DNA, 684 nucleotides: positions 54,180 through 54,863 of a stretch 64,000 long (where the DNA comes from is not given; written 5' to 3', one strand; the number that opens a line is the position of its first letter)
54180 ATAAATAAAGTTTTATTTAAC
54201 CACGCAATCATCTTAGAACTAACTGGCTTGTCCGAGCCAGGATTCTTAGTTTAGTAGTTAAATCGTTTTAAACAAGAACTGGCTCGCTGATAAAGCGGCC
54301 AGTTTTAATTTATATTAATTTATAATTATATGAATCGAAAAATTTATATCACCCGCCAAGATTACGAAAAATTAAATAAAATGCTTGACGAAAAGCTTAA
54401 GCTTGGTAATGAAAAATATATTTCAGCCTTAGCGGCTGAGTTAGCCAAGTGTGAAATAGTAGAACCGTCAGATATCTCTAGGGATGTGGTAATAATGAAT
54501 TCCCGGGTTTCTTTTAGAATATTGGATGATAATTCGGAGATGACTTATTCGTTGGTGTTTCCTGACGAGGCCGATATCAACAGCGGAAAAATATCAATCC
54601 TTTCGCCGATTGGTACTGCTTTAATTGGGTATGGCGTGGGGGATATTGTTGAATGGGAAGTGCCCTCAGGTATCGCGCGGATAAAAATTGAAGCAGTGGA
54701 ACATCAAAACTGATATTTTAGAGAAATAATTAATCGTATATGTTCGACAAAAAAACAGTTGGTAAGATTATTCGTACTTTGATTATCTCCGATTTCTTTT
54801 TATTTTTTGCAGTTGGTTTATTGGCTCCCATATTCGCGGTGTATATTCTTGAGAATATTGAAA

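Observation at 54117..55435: An exact 24-bp direct repeat (27 of 28 nt with flank) brackets a two-gene module (Rnk/GreA-like regulator plus membrane protein)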

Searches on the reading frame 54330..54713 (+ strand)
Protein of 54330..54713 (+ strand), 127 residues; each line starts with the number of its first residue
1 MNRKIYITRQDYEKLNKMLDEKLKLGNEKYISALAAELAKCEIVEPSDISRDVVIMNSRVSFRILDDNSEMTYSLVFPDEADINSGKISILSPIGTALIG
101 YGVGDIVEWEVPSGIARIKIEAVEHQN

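Call 8: search_protein_families(library=pfam, proteins=[window:54330-54713:+], max_evalue=0.01)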
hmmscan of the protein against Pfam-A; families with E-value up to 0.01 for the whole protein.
window:54330-54713:+ (127 aa): 2 families
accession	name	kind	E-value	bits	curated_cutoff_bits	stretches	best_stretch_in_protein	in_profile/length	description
PF01272.25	GreA_GreB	-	2.2e-24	85.7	26.9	1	51-124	3-76/77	Transcription elongation factor, GreA/GreB, C-term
PF14760.11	Rnk_N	-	3.4e-08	34.2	23.7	1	3-44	1-41/41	Rnk N-terminus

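Call 11: find_encoding_contigs(protein=window:54330-54713:+, flank=10000, max_places=10)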
Protein window:54330-54713:+ (127 aa): 1 contig read that carries it; 1 place shown.
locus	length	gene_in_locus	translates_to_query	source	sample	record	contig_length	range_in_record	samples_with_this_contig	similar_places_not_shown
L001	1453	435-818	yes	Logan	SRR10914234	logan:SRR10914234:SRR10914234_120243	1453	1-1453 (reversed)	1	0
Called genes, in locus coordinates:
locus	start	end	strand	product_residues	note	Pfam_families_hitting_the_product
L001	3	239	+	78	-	?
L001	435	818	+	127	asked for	PF14760:Rnk_N, PF01272:GreA_GreB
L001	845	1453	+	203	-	?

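Call 20: find_homologous_proteins(query=window:54330-54713:+)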
Query window:54330-54713:+ (127 aa): 57 proteins with E <= 0.001 among 76 candidates.
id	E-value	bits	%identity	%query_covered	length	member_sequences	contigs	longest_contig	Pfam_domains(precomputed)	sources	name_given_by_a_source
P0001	4.2e-75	267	100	100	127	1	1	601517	PF01272.26,PF14760.12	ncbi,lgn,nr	ncbi:MAG: nucleoside diphosphate kinase regulator [Candidatus Buchananbacteria bacterium]|nr:nucleos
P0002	1.4e-39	153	55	98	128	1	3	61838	PF01272.26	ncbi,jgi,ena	-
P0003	3.7e-37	145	55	99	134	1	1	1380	PF01272.26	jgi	-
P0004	1.9e-33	133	55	98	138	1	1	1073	PF01272.26,PF14760.12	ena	-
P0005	7.2e-31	125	54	87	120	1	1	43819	PF01272.26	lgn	-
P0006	1.1e-30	124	50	98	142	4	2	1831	PF01272.26,PF14760.12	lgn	-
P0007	6.6e-30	122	48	98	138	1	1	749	PF01272.26,PF14760.12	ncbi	-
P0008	9.6e-29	118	50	99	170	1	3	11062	PF01272.26,PF14760.12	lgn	-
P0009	5.1e-28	116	48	98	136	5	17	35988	PF01272.26,PF14760.12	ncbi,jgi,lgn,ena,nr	ncbi:MAG: nucleoside diphosphate kinase regulator [Acidobacteria bacterium]|nr:nucleoside diphosphat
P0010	5.3e-28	116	45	98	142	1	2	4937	PF01272.26,PF14760.12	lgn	-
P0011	9.0e-28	115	44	98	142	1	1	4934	PF01272.26,PF14760.12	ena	-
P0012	9.1e-28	115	44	98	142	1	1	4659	PF01272.26,PF14760.12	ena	-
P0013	1.4e-27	114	46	98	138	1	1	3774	PF01272.26,PF14760.12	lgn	-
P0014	3.8e-27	113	46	98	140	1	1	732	PF01272.26,PF14760.12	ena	-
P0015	4.0e-27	113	46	98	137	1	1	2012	PF01272.26,PF14760.12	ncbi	-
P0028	4.8e-25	106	44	99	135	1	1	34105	PF01272.26,PF14760.12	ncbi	-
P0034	3.7e-23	100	47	97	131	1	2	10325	PF01272.26,PF14760.12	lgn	-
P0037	5.4e-22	96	44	96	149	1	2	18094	PF01272.26,PF14760.12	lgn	-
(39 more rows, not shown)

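Call 21: find_encoding_contigs(protein=P0002, flank=6000, max_places=3)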
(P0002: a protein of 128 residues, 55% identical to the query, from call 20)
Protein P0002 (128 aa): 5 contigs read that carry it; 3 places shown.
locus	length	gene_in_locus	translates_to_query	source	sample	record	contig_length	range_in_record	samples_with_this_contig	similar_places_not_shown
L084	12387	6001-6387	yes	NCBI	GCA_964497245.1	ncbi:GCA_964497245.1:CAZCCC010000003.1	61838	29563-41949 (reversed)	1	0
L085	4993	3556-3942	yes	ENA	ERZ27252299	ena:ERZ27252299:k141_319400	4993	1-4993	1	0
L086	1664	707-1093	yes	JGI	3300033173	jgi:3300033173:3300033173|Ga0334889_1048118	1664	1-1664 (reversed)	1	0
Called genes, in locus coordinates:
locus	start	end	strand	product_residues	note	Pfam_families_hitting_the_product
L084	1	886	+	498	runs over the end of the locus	PF01564:Spermine_synth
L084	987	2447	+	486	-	PF13537:GATase_7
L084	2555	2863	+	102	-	PF00829:Ribosomal_L21p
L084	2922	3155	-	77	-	-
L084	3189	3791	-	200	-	PF21176:RecR_HhH, PF02132:RecR_ZnF (faint), PF01751:Toprim, PF13662:Toprim_4, PF21175:RecR_C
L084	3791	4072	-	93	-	-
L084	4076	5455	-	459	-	PF00772:DnaB, PF03796:DnaB_C, PF13481:AAA_25, PF06745:ATPase (weak)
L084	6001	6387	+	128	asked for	PF01272:GreA_GreB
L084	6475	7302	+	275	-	PF01734:Patatin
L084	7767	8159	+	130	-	PF04977:DivIC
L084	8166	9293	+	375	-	PF13624:SurA_N_3, PF13623:SurA_N_2, PF13616:Rotamase_3, PF00639:Rotamase, PF13145:Rotamase_2 (weak)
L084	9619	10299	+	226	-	PF00005:ABC_tran, PF13304:AAA_21 (faint)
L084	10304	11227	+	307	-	PF18075:FtsX_ECD, PF02687:FtsX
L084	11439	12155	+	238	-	PF02096:60KD_IMP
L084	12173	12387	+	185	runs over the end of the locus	PF01145:Band_7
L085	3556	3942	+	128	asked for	PF01272:GreA_GreB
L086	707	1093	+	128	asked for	PF01272:GreA_GreB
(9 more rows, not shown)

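Call 22: find_encoding_contigs(protein=P0005, flank=6000, max_places=3)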
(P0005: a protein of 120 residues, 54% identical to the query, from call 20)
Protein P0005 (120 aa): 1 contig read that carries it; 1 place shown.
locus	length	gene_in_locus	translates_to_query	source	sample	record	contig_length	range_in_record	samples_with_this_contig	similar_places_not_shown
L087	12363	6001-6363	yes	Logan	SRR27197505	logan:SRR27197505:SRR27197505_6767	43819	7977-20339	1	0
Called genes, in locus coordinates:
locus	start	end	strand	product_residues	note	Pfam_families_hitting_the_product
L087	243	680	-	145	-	PF00436:SSB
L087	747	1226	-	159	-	PF01250:Ribosomal_S6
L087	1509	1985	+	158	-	-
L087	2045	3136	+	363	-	PF01555:N6_N4_Mtase, PF01170:UPF0020, PF13847:Methyltransf_31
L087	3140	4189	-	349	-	PF01926:MMR_HSR1, PF02421:FeoB_N, PF06071:YchF-GTPase_C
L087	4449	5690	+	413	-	PF01408:GFO_IDH_MocA, PF22725:GFO_IDH_MocA_C3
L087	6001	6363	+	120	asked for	PF01272:GreA_GreB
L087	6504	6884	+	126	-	PF04186:FxsA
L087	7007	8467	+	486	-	PF00206:Lyase_1, PF08328:ASL_C (weak)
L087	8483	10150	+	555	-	PF02142:MGS, PF01808:AICARFT_IMPCHas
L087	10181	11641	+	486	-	PF01259:SAICAR_synt, PF00731:AIRC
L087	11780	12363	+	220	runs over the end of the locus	PF02577:BFN_dom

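Call 32: find_encoding_contigs(protein=P0008, flank=2500, max_places=2)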
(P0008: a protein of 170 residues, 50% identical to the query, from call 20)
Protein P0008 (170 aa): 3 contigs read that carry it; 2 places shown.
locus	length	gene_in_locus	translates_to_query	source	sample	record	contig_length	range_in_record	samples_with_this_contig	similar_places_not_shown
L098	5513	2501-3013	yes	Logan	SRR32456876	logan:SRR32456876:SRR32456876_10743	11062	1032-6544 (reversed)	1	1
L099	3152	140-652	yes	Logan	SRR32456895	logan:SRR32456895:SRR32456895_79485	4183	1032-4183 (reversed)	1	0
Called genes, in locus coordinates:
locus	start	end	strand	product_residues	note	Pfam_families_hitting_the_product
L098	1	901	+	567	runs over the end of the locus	PF16927:HisKA_7TM, PF00989:PAS, PF08448:PAS_4, PF12860:PAS_7 (faint), PF13188:PAS_8 (weak), PF13426:PAS_9 (weak), PF13188:PAS_8 (weak), PF13426:PAS_9 (weak), +1 more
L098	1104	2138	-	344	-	PF01734:Patatin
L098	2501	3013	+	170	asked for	PF14760:Rnk_N, PF01272:GreA_GreB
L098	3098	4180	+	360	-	PF01699:Na_Ca_ex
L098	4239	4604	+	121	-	PF01050:MannoseP_isomer, PF07883:Cupin_2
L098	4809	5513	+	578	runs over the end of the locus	?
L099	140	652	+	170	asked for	PF14760:Rnk_N, PF01272:GreA_GreB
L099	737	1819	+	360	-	PF01699:Na_Ca_ex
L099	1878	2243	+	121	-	PF01050:MannoseP_isomer, PF07883:Cupin_2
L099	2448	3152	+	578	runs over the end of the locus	?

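Call 33: find_encoding_contigs(protein=P0028, flank=2500, max_places=2)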
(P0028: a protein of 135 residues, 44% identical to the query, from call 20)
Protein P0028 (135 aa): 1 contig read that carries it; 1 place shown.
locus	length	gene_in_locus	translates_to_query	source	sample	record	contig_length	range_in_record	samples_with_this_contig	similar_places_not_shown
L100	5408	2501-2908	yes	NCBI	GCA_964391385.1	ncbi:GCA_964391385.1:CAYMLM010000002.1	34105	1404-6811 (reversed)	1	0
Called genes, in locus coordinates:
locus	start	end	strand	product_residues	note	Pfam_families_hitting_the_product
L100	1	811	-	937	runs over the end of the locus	PF21423:AhtL-like_1st (weak), PF00384:Molybdopterin, PF01568:Molydop_binding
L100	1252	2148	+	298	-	PF00126:HTH_1, PF03466:LysR_substrate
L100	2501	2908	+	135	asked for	PF14760:Rnk_N (weak), PF01272:GreA_GreB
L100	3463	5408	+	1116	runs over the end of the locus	?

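Call 34: find_encoding_contigs(protein=P0034, flank=2500, max_places=2)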
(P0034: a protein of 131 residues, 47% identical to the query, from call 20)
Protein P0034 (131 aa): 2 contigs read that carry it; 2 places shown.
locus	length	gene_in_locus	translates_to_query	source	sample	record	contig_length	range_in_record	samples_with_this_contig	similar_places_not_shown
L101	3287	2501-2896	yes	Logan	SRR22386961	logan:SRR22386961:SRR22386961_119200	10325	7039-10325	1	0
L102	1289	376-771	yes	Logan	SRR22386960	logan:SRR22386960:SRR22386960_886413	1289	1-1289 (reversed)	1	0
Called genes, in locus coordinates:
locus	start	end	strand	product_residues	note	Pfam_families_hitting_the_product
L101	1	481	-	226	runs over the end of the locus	PF00027:cNMP_binding, PF13545:HTH_Crp_2, PF00325:Crp (weak)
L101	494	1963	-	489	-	PF13567:DUF4131, PF03772:Competence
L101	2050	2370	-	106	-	PF00520:Ion_trans (weak)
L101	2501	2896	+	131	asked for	PF14760:Rnk_N (weak), PF01272:GreA_GreB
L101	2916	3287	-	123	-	?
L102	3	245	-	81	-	?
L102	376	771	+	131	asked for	PF14760:Rnk_N (weak), PF01272:GreA_GreB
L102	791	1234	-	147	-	-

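Call 35: find_encoding_contigs(protein=P0037, flank=2500, max_places=2)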
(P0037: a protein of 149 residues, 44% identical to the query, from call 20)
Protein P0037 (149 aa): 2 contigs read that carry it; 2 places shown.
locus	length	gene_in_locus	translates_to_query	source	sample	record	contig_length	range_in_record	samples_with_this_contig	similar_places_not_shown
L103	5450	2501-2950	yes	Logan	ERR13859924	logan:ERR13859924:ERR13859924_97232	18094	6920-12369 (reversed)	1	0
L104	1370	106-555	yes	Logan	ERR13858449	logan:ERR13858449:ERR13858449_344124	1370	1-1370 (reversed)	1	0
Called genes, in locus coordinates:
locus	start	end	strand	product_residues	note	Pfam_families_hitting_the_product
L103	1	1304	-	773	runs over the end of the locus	PF02838:Glyco_hydro_20b, PF00728:Glyco_hydro_20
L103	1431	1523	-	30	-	-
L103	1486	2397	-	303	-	PF00126:HTH_1, PF03466:LysR_substrate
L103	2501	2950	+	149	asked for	PF14760:Rnk_N (faint), PF01272:GreA_GreB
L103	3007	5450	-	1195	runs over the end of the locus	PF02838:Glyco_hydro_20b, PF07555:NAGidase, PF21774:NagJ_C (faint), PF00754:F5_F8_type_C (weak), PF22633:F5_F8_type_C_2 (faint)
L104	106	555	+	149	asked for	PF14760:Rnk_N (faint), PF01272:GreA_GreB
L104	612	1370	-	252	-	?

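Call 61: list_cluster_members(proteins=[window:54330-54713:+, window:54740-55390:+, window:53628-54134:+, window:55455-55787:+, window:55815-56453:+, window:52519-53628:+])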
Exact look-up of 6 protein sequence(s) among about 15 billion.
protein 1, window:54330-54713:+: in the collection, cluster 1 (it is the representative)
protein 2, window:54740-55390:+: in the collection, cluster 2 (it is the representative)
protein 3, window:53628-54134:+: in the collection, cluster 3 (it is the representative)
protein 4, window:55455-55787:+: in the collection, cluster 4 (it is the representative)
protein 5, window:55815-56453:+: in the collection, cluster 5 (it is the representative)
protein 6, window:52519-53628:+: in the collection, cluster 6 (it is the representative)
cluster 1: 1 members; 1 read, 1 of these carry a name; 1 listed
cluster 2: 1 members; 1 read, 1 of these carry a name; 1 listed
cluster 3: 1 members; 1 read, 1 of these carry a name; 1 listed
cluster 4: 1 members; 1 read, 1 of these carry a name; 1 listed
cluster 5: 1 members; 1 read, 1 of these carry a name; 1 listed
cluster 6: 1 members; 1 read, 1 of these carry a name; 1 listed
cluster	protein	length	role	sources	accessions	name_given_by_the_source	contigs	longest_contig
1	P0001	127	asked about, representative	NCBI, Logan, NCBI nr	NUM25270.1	MAG: nucleoside diphosphate kinase regulator [Candidatus Buchananbacteria bacterium] | nucleoside diphosphate kinase regulator [Candidatus Buchananbacteria bacterium]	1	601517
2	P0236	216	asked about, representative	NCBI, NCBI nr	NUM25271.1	MAG: MFS transporter [Candidatus Buchananbacteria bacterium] | MFS transporter [Candidatus Buchananbacteria bacterium]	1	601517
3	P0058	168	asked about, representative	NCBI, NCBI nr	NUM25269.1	MAG: NUDIX domain-containing protein [Candidatus Buchananbacteria bacterium] | NUDIX domain-containing protein [Candidatus Buchananbacteria bacterium]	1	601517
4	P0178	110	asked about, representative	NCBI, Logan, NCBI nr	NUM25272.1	MAG: hypothetical protein HUU49_01445 [Candidatus Buchananbacteria bacterium] | hypothetical protein [Candidatus Buchananbacteria bacterium]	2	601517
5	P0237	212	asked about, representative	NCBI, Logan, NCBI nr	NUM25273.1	MAG: 50S ribosomal protein L25 [Candidatus Buchananbacteria bacterium] | 50S ribosomal protein L25 [Candidatus Buchananbacteria bacterium]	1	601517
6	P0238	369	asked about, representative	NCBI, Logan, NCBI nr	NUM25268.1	MAG: rod shape-determining protein RodA [Candidatus Buchananbacteria bacterium] | rod shape-determining protein RodA [Candidatus Buchananbacteria bacterium]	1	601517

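Call 65: search_protein_families(library=ncbifam, proteins=[window:54330-54713:+], max_evalue=0.01)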
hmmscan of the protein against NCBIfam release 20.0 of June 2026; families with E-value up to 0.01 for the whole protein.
window:54330-54713:+ (127 aa): 13 families
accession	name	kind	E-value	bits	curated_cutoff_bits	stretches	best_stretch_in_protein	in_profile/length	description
NF004396.0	PRK05753.1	equivalog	7.8e-33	113.2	109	1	3-126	5-128/137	nucleoside diphosphate kinase regulator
TIGR01462.1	greA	subfamily_domain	2.9e-21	76.1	139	1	27-124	54-151/151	transcription elongation factor GreA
NF001261.0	PRK00226.1-2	equivalog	3.6e-21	75.7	167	1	27-125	58-156/157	transcription elongation factor GreA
NF001263.0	PRK00226.1-4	equivalog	5.6e-21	75.1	145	1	28-124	62-158/160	transcription elongation factor GreA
NF001264.0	PRK00226.1-5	equivalog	2.1e-16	60.1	180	1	28-125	59-157/158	transcription elongation factor GreA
NF001260.0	PRK00226.1-1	equivalog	4.2e-15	55.7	234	1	29-125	62-158/160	transcription elongation factor GreA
NF002506.1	PRK01885.1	equivalog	1.1e-13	51.2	188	1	31-126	61-155/156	transcription elongation factor GreB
NF004973.0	PRK06342.1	equivalog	2e-10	40.6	159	1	34-109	76-149/160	transcription elongation factor GreA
TIGR01461.1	greB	equivalog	6.3e-10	39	171.05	1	30-125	60-154/156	transcription elongation factor GreB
NF011309.0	PRK14720.1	equivalog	9.6e-09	33.9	714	1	29-123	806-900/906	transcription elongation factor GreA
NF004548.0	PRK05892.1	equivalog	6.6e-06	26.1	126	1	49-124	78-155/158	nucleoside diphosphate kinase regulator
NF001262.0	PRK00226.1-3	equivalog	2.8e-05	23.9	161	1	31-116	64-151/165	transcription elongation factor GreA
NF004969.0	PRK06330.1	equivalog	0.00059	18.6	697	1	30-109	624-702/718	transcript cleavage factor/unknown domain fusion protein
